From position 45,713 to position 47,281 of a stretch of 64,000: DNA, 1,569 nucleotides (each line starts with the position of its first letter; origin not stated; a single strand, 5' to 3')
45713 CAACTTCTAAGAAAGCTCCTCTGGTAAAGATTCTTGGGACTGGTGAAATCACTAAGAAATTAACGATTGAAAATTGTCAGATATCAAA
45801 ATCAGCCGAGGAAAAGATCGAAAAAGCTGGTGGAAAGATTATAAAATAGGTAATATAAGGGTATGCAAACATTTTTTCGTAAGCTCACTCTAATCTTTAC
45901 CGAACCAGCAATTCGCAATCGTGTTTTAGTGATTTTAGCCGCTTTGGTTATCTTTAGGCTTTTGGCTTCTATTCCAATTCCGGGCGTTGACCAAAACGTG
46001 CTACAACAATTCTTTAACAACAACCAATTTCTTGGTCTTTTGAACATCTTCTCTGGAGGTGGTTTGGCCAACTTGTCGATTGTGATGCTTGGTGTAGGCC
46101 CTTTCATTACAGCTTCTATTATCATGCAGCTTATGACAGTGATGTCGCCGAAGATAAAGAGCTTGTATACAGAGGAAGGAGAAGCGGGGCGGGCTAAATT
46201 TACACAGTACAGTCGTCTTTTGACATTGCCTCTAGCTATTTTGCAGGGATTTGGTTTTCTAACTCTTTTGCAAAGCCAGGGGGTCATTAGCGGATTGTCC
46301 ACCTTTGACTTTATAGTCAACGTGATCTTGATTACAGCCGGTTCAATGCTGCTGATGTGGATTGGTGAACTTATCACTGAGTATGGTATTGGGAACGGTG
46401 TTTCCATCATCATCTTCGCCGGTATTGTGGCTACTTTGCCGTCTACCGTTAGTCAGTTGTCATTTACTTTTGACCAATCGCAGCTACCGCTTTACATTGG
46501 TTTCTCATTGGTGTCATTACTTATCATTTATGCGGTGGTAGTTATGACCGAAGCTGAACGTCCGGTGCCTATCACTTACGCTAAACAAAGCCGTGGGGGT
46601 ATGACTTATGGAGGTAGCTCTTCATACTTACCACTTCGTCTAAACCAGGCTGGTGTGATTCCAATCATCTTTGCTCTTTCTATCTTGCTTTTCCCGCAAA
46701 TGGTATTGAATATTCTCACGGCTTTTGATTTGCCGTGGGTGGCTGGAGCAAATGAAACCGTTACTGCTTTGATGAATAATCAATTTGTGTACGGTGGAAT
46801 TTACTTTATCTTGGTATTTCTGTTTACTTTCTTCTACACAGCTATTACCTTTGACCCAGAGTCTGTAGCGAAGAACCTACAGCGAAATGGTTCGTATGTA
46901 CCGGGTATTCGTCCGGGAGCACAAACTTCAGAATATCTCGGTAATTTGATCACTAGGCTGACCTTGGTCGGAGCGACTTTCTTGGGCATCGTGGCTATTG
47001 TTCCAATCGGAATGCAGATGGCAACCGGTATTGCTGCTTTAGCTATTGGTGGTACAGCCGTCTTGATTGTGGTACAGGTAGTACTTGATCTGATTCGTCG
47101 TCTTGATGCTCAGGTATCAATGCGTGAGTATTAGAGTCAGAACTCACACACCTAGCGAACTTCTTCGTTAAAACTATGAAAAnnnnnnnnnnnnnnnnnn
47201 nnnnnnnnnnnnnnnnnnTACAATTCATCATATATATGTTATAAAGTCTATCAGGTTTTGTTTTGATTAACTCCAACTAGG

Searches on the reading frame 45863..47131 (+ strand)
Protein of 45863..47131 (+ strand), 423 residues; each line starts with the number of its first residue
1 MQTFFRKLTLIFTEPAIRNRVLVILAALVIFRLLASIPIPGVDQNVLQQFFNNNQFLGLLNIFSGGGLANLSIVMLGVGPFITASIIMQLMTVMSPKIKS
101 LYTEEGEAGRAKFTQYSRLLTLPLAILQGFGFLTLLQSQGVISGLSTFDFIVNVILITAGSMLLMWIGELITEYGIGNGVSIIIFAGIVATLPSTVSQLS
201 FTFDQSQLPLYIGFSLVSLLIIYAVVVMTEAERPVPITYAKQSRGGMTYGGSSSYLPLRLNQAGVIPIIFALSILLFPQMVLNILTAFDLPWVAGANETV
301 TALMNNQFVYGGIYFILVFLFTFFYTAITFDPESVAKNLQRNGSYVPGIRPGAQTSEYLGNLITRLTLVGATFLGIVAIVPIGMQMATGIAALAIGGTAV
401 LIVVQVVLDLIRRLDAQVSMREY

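Call 62: search_protein_families(library=pfam, proteins=[window:45863-47131:+], max_evalue=0.001)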
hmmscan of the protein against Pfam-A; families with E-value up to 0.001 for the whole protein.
window:45863-47131:+ (423 aa): 1 family
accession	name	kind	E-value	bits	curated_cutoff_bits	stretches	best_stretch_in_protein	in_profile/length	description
PF00344.25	SecY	-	5.9e-98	328.4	32.2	1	72-410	1-305/306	SecY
